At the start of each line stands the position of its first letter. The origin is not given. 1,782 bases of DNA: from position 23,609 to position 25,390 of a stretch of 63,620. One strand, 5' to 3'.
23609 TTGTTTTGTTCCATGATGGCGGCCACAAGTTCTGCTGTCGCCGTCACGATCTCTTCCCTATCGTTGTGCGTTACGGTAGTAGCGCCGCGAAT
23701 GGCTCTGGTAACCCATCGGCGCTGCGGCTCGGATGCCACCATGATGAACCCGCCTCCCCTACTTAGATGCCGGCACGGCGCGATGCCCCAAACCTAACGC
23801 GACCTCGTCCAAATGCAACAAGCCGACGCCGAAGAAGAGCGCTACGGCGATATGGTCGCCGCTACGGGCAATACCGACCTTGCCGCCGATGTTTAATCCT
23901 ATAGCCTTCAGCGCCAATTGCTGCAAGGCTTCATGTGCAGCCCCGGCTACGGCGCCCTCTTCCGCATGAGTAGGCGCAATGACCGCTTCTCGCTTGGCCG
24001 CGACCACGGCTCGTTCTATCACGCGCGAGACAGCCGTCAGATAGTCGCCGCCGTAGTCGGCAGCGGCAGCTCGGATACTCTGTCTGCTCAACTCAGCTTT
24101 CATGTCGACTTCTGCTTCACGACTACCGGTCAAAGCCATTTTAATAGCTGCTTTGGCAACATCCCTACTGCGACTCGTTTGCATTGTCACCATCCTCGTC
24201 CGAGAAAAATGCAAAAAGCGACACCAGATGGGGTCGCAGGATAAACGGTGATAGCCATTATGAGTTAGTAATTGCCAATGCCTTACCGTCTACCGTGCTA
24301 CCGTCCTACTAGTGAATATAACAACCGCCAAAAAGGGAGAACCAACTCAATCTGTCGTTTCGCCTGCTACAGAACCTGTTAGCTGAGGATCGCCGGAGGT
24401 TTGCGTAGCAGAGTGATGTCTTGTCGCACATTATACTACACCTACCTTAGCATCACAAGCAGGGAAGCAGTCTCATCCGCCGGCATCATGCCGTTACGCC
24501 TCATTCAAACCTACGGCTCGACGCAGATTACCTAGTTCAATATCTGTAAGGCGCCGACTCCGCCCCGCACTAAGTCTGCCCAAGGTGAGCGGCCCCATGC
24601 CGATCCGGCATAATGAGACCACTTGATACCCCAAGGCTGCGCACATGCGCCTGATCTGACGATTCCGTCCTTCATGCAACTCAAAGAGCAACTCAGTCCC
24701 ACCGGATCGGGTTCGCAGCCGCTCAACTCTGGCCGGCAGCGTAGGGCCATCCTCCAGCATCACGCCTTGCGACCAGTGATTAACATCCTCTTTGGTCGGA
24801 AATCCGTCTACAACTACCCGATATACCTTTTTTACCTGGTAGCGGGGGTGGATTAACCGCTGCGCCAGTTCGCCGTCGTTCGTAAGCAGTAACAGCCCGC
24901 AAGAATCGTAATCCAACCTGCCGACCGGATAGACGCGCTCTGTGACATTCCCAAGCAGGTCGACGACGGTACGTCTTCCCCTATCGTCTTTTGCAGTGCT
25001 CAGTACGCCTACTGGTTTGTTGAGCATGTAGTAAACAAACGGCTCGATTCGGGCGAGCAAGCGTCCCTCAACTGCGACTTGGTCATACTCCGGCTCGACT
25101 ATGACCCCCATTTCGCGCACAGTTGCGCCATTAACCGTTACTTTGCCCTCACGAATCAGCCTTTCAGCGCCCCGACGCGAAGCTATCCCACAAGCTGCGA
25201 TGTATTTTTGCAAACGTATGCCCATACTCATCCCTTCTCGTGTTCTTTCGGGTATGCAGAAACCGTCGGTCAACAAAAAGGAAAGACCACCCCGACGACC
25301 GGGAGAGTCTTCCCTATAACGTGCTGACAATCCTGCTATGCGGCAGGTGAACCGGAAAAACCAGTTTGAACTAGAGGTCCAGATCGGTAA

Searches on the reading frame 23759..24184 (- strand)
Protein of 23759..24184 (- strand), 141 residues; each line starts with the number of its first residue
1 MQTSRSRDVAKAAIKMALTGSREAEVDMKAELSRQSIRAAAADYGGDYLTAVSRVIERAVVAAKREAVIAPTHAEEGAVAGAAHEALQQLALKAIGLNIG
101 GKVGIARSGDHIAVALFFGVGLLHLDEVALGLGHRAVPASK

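Call 5: search_protein_families(library=pfam, proteins=[window:23759-24184:-])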
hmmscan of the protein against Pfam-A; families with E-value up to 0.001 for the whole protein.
window:23759-24184:- (141 aa): 1 family
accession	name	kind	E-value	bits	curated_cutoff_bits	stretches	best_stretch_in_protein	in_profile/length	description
PF09021.16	HutP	-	4.5e-44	150.2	25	1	9-135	1-128/128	HutP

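Call 9: find_homologous_proteins(query=window:23759-24184:-)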
Query window:23759-24184:- (141 aa): 4948 proteins with E <= 0.001 among 5082 candidates; the best 120 are listed.
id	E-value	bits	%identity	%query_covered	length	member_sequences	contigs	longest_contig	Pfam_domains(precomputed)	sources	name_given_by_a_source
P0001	2.3e-70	252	88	100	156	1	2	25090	PF09021.17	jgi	jgi:hypothetical protein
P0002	8.1e-70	251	100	91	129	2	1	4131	PF09021.17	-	-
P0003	7.3e-59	215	76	100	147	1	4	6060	PF09021.17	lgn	-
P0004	1.3e-58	215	73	99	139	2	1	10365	PF09021.17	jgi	jgi:hypothetical protein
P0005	4.1e-53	197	78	88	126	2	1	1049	PF09021.17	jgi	jgi:hypothetical protein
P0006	4.8e-53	197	67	99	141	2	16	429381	PF09021.17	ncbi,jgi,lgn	ncbi:MAG: HutP family protein [Limnochordia bacterium]|jgi:hypothetical protein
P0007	1.3e-52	195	68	99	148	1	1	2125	PF09021.17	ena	-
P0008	2.2e-52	194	70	98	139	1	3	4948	PF09021.17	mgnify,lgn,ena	mgnify:CR=1 FL=1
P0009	2.3e-52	194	69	99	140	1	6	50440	PF09021.17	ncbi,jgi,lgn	ncbi:MAG: HutP family protein [Limnochordia bacterium]|jgi:hypothetical protein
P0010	4.1e-52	194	69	98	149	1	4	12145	PF09021.17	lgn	-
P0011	8.0e-52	193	66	99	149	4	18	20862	PF09021.17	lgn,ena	-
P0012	1.1e-51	192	70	96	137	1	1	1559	PF09021.17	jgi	-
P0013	1.2e-51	192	70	94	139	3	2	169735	PF09021.17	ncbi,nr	ncbi:MAG: HutP family protein [Clostridia bacterium]|nr:HutP family protein [Clostridia bacterium] M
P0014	1.3e-51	192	66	96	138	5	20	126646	PF09021.17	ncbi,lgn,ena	-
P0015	1.3e-51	192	64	99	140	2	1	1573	PF09021.17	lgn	-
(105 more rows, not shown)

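Call 10: find_related_loci(query=window:23759-24184:-, collection=genome_contigs, flank=4000)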
Query window:23759-24184:- (141 aa) in genome_contigs; peptide patterns used: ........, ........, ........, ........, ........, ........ (x = any residue, [..] = any of these).
598 stretches matched a pattern (row limit reached: there are more); 152 encode a relative of the query (tblastn E <= 1e-3); the best 80 are kept; 80 distinct loci.
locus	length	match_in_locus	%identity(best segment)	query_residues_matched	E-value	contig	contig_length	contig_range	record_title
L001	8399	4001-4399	68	6-138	2e-57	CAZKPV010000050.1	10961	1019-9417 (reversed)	MAG TPA_asm: uncultured Clostridia bacterium isolate SRP192927_co8_28 genome assembly, contig: NODE_5694_length_10961_co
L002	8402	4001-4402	67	6-139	8e-56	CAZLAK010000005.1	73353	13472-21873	MAG TPA_asm: uncultured Pelotomaculum sp. isolate binchicken_co193_71 genome assembly, contig: NODE_116_length_73353_cov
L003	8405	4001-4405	64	4-138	2e-55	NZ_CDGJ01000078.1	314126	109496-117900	Acididesulfobacillus acetoxydans strain INE, whole genome shotgun sequence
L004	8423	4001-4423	61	1-141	2e-55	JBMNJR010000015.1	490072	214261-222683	MAG: bacterium isolate SBF912LR0HQ0128 contig_77, whole genome shotgun sequence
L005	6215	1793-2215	65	1-141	3e-55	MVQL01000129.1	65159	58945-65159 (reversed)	MAG: Pelotomaculum sp. PtaB.Bin104 A4E53_contig000129, whole genome shotgun sequence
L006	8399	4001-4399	65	6-138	4e-55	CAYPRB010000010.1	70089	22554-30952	MAG TPA_asm: uncultured Pelotomaculum sp. isolate SRP241341_co1_66 genome assembly, contig: NODE_504_length_70089_cov_18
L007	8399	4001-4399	65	6-138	4e-55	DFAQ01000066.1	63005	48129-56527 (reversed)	MAG TPA_asm: Pelotomaculum sp. UBA3102 UBA3102_contig_1550, whole genome shotgun sequence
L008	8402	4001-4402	65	6-139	5e-55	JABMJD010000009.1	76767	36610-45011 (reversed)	MAG: Candidatus Syntrophopropionicum ammoniitolerans isolate MAG 62 NODE_188_length_76767_cov_37.3152, whole genome shot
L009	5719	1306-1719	64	1-138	5e-55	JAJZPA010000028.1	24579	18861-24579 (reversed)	MAG: Bacillota bacterium isolate SKS1.bin106 NODE_3582_length_24579_cov_2.323777, whole genome shotgun sequence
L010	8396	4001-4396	67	6-137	4e-55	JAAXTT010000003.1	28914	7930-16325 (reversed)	MAG: Peptococcaceae bacterium isolate W4_Combined_metabat1_111 W4_Combined_metabat1_111_NODE_303, whole genome shotgun s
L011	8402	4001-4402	66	6-139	8e-55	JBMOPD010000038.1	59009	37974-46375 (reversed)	MAG: Bacillota bacterium isolate Betzabe_MAG119 MAG119_38, whole genome shotgun sequence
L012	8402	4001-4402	63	6-139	9e-55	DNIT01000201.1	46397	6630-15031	MAG TPA_asm: Pelotomaculum sp. isolate UBA10960 contig_5006, whole genome shotgun sequence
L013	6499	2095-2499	64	6-140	9e-55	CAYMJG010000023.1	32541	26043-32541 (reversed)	MAG TPA_asm: uncultured Eubacteriales bacterium isolate SRP192927_co2_99 genome assembly, contig: NODE_1697_length_32541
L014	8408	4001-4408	65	6-141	7e-55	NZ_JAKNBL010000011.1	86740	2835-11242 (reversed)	Pelotomaculum terephthalicicum JT 11, whole genome shotgun sequence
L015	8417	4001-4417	63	1-139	6e-55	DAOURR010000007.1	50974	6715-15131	MAG TPA_asm: Pelotomaculum sp. isolate CSMAG_525 CSMAG_525_k127_31324_length_50974_cov_17.0000, whole genome shotgun seq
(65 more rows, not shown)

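Call 25: search_solved_structures(query=window:23759-24184:-, show_alignments=3, max_evalue=0.01)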
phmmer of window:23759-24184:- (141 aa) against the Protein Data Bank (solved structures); distinct sequences matched with E-value up to 0.01: 0.

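Call 27: search_solved_structures(query=A1, show_alignments=2, max_evalue=1)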
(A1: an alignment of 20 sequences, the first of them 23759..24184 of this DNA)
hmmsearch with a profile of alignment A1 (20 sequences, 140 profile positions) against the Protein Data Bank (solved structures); distinct sequences matched with E-value up to 1: 12.
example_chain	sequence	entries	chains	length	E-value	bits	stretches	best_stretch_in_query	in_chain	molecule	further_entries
3n97_A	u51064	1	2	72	0.041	17.1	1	50-95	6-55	RNA polymerase sigma factor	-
1ku3_A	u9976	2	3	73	0.041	17.1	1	50-95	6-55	sigma factor sigA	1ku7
1rio_H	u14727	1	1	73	0.064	16.4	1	50-95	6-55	sigma factor SigA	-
1l9u_H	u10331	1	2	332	0.27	14.4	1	45-95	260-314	SIGMA FACTOR SIGA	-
4xln_F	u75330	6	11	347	0.31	14.2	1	45-95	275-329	RNA polymerase sigma factor SigA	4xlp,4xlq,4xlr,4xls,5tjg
1l9z_H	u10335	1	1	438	0.42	13.8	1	45-95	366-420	SIGMA FACTOR SIGA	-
1iw7_F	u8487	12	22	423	0.72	13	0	49-95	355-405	RNA polymerase sigma-70 subunit | principal sigma factor | DNA-directed RNA polymerase sigma chain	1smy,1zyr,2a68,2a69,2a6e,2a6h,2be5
3dxj_F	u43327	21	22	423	0.72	13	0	49-95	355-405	RNA polymerase pricipal sigma factor (RpoD); CHAIN F, P | RNA polymerase sigma factor | RNA polymerase sigma factor SigA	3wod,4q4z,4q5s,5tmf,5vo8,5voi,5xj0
9ujk_F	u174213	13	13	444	0.77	13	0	49-95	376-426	RNA polymerase sigma factor SigA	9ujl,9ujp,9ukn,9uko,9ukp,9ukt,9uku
5x21_F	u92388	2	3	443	0.77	12.9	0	49-95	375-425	RNA polymerase sigma factor SigA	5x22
4g7h_F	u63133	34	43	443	0.77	12.9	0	49-95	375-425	RNA polymerase sigma factor | DNA directed RNA polymerase sigma factor A | RNA polymerase sigma factor SigA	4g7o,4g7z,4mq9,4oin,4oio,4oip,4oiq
9fo6_F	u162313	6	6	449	0.77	12.9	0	49-95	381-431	RNA polymerase sigma factor SigA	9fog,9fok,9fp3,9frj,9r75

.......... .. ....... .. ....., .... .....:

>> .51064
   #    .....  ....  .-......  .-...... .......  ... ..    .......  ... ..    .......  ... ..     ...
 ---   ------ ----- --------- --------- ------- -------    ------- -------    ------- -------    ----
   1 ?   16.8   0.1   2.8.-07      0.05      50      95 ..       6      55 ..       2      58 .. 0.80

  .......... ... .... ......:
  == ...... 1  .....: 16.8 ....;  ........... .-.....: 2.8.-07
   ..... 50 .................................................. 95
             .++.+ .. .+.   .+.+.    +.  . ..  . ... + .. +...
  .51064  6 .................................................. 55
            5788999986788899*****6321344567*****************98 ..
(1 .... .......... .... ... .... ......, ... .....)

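Call 31: search_protein_families(library=ncbifam, proteins=[window:23759-24184:-], max_evalue=0.01)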
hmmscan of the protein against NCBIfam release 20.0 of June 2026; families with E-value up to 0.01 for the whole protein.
window:23759-24184:- (141 aa): 1 family
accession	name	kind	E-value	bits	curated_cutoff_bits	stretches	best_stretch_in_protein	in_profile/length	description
NF010930.0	PRK14350.1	equivalog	0.0098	14.3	652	0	44-113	309-381/669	NAD-dependent DNA ligase LigA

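Call 37: find_encoding_contigs(protein=P0001, flank=3000, max_places=3)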
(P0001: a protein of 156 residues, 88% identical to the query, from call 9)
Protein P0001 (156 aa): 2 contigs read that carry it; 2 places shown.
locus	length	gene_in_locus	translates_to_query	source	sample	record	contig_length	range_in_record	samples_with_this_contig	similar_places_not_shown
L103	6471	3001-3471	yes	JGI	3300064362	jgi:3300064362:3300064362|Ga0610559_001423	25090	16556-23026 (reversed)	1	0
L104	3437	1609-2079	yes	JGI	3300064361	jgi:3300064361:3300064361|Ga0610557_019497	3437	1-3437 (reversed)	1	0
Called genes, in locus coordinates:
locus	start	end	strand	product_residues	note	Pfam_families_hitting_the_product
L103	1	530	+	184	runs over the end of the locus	PF04079:SMC_ScpB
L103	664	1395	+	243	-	PF11167:DUF2953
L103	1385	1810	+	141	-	PF09579:Spore_YtfJ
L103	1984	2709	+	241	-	PF01479:S4, PF00849:PseudoU_synth_2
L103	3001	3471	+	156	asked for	PF09021:HutP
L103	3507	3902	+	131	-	PF07736:CM_1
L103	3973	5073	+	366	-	PF00155:Aminotran_1_2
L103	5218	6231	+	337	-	PF18152:DAHP_snth_FXD, PF00793:DAHP_synth_1, PF03102:NeuB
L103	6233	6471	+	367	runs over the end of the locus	PF03807:F420_oxidored (weak), PF02153:PDH_N, PF20463:PDH_C, PF01842:ACT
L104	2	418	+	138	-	?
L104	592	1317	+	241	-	PF01479:S4, PF00849:PseudoU_synth_2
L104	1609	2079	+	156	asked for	PF09021:HutP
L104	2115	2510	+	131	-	PF07736:CM_1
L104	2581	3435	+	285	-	?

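Call 38: find_encoding_contigs(protein=P0003, flank=3000, max_places=3)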
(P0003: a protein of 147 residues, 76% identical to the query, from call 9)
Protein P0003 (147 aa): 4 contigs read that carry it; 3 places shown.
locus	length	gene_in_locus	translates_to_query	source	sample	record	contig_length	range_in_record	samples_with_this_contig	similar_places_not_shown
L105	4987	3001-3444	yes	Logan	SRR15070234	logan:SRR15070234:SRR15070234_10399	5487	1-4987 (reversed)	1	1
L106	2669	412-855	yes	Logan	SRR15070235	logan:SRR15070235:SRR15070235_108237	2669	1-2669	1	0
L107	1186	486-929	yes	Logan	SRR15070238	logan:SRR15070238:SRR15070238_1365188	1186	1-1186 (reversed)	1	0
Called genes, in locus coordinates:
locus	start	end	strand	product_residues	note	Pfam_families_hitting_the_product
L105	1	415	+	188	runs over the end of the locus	PF04079:SMC_ScpB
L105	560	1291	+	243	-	PF11167:DUF2953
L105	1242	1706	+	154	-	PF09579:Spore_YtfJ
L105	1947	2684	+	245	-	PF01479:S4, PF22421:SYY_C-terminal (faint), PF00849:PseudoU_synth_2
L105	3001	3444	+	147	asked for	PF09021:HutP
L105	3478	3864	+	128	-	PF07736:CM_1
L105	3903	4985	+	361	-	?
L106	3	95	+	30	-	?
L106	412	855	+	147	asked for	PF09021:HutP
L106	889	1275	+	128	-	PF07736:CM_1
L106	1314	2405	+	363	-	PF00155:Aminotran_1_2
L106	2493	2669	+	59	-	?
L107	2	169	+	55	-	?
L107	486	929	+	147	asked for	PF09021:HutP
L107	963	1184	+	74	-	?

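Call 39: find_encoding_contigs(protein=P0004, flank=3000, max_places=3)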
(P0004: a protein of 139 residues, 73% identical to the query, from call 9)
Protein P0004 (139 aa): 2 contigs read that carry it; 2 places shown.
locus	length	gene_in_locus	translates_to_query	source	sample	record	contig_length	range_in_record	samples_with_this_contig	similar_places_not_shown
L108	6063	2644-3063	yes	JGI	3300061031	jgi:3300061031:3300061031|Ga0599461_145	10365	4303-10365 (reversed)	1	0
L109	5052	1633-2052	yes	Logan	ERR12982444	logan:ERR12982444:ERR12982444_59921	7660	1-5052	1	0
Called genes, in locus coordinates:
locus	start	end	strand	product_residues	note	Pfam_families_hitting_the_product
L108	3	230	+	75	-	?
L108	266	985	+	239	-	PF01479:S4, PF00849:PseudoU_synth_2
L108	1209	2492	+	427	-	PF01547:SBP_bac_1, PF13416:SBP_bac_8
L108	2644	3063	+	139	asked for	PF09021:HutP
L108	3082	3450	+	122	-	PF07736:CM_1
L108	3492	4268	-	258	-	PF11167:DUF2953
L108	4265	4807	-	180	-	PF04079:SMC_ScpB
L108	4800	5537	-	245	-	PF02616:SMC_ScpA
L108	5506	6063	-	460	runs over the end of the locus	PF00278:Orn_DAP_Arg_deC, PF02784:Orn_Arg_deC_N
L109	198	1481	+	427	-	PF01547:SBP_bac_1, PF13416:SBP_bac_8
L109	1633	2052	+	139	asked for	PF09021:HutP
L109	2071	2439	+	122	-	PF07736:CM_1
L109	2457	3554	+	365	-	PF00155:Aminotran_1_2, PF00266:Aminotran_5 (faint)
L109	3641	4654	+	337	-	PF18152:DAHP_snth_FXD, PF00793:DAHP_synth_1, PF03102:NeuB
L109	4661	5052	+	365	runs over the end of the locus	PF03446:NAD_binding_2 (weak), PF03807:F420_oxidored (weak), PF02153:PDH_N, PF20463:PDH_C, PF01842:ACT (weak), PF22629:ACT_AHAS_ss (faint)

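Call 62: predict_structure(alignment_id=A4)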
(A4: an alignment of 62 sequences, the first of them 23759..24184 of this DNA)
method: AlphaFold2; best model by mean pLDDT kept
length: 141 residues; sequences in the alignment: 62
mean_pLDDT: 93.0   pTM: 0.88
mean pLDDT of the five models: 93.0, 92.8, 91.3, 86.1, 76.6
residues with pLDDT >= 90: 114; 70-90: 22; 50-70: 4; < 50: 1
segments of 3 or more residues with pLDDT < 50: none
pLDDT, mean of each block of 10 residues (from residue 1): 81 98 97 97 92 96 97 97 97 90 97 94 84 90 49
secondary structure, 60 per line:
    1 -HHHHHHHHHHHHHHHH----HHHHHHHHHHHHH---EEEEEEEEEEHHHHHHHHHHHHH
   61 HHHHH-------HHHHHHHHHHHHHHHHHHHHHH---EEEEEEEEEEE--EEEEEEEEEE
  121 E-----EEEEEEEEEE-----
elements in order: H2-17 H22-34 E38-47 H48-65 H73-94 E98-108 E111-121 E127-136

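Call 64: fold_search(model_id=the predicted structure, library=pdb)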
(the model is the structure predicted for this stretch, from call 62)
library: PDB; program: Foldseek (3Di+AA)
matches with E <= 10: 432; with E <= 0.001: 11
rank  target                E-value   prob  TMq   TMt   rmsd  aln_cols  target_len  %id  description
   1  1vea_B                4.1e-08  1.00  0.75  0.73   3.0       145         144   19  Crystal Structure of HutP, an RNA binding antitermination protein (released 2004-07-20)
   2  1wpv_A                2.1e-07  1.00  0.77  0.74   2.6       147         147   21  Crystal Structure of Activated Binary complex of HutP, an RNA binding anti-termination protein (released 2005-03-15)
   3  1wmq_A                2.4e-07  1.00  0.76  0.75   2.5       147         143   21  Structure of the HutP antitermination complex bound to a single stranded region of hut mRNA (released 2005-03-15)
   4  1wmq_B                6.6e-07  1.00  0.75  0.74   2.7       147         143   21  Structure of the HutP antitermination complex bound to a single stranded region of hut mRNA (released 2005-03-15)
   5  4h4l_B                2.2e-06  1.00  0.76  0.75   2.8       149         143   21  Crystal Structure of ternary complex of HutP(HutP-L-His-Zn) (released 2013-09-04)
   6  1vea_A                3.1e-06  1.00  0.72  0.71   3.3       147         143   20  Crystal Structure of HutP, an RNA binding antitermination protein (released 2004-07-20)
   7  4ok9_A                3.6e-06  1.00  0.72  0.69   3.4       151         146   20  Crystal structure of the single-stranded RNA binding protein HutP from Geobacillus thermodenitrificans (released 2014-03-19)
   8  1wrn_A                5.0e-06  1.00  0.74  0.72   3.5       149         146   19  Metal Ion dependency of the antiterminator protein, HutP, for binding to the terminator region of hut mRNA- A structur (released 2005-08-30)
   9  4h4l_I                1.2e-05  1.00  0.71  0.71   3.0       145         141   21  Crystal Structure of ternary complex of HutP(HutP-L-His-Zn) (released 2013-09-04)
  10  4h4l_C                2.9e-05  1.00  0.74  0.75   2.1       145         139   21  Crystal Structure of ternary complex of HutP(HutP-L-His-Zn) (released 2013-09-04)
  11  4h4l_D                1.0e-04  1.00  0.65  0.65   3.7       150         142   19  Crystal Structure of ternary complex of HutP(HutP-L-His-Zn) (released 2013-09-04)
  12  1l0o_A                6.4e-03  0.99  0.40  0.40   3.7        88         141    7  Crystal Structure of the Bacillus stearothermophilus Anti-Sigma Factor SpoIIAB with the Sporulation Sigma Factor Sigma (released 2002-04-03)
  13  6m37_C                1.7e-02  0.84  0.38  0.44   8.0       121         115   14  The crystal structure of B. subtilis RsbV/RsbW complex in the hexagonal crystal form (released 2020-07-15)
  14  8jzt_D                1.9e-02  0.91  0.37  0.40   5.6        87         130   11  The sigF and anti-sigma factor complex (released 2024-10-16)
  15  8ih8_C                2.0e-02  0.96  0.41  0.44   5.7        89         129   10  anti-sigmaF factor and Anti-sigmaF factor antagonist complex(usfx-RsfB) (released 2024-02-28)
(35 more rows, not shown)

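Call 71: find_related_loci(query=window:23759-24184:-, collection=metagenome_contigs, flank=3000)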
Query window:23759-24184:- (141 aa) in metagenome_contigs; peptide patterns used: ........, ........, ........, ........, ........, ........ (x = any residue, [..] = any of these).
600 stretches matched a pattern (row limit reached: there are more); 57 encode a relative of the query (tblastn E <= 1e-3); 57 distinct loci.
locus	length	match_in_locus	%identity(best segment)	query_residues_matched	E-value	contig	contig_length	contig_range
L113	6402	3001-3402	67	6-139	5e-57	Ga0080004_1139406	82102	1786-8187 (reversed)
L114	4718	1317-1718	67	6-139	4e-57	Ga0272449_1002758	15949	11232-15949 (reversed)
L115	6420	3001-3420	66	1-140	1e-56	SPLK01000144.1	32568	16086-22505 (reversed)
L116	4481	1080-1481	64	6-139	9e-56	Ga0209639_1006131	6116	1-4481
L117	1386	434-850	63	1-139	6e-58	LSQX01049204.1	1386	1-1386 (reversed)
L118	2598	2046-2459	64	1-138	1e-55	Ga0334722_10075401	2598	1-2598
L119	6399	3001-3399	65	6-138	2e-55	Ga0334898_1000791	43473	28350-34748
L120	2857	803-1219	63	1-139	5e-55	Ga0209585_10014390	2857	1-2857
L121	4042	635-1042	65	6-141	3e-55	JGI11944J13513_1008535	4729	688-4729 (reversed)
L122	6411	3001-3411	64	1-137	8e-55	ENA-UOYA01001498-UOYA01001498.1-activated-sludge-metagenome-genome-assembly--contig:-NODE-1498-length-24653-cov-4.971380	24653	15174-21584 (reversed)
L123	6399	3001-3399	65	6-138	7e-55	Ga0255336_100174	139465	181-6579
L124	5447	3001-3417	63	1-139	2e-54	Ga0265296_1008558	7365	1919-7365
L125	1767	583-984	65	6-139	3e-55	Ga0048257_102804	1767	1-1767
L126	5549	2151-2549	64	6-138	5e-54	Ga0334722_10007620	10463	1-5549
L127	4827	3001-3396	65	6-137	4e-54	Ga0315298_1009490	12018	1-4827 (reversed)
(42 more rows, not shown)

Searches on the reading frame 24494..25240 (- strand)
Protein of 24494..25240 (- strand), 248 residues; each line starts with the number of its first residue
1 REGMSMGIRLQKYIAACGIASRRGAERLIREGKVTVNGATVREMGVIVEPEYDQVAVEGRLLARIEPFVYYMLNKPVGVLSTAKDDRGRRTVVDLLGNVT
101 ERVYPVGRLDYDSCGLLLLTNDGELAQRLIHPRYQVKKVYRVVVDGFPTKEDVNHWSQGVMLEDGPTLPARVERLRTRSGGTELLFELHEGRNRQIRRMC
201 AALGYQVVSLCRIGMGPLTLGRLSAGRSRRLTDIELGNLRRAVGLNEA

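Call 5: search_protein_families(library=pfam, proteins=[window:24494-25240:-])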
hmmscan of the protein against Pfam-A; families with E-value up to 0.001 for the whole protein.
window:24494-25240:- (248 aa): 2 families
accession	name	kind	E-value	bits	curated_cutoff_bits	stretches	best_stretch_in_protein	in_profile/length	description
PF00849.27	PseudoU_synth_2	-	8.5e-26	91.4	26.8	1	70-202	2-152/152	RNA pseudouridylate synthase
PF01479.30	S4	-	2.6e-10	40.3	22.8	1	9-51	2-45/48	S4 domain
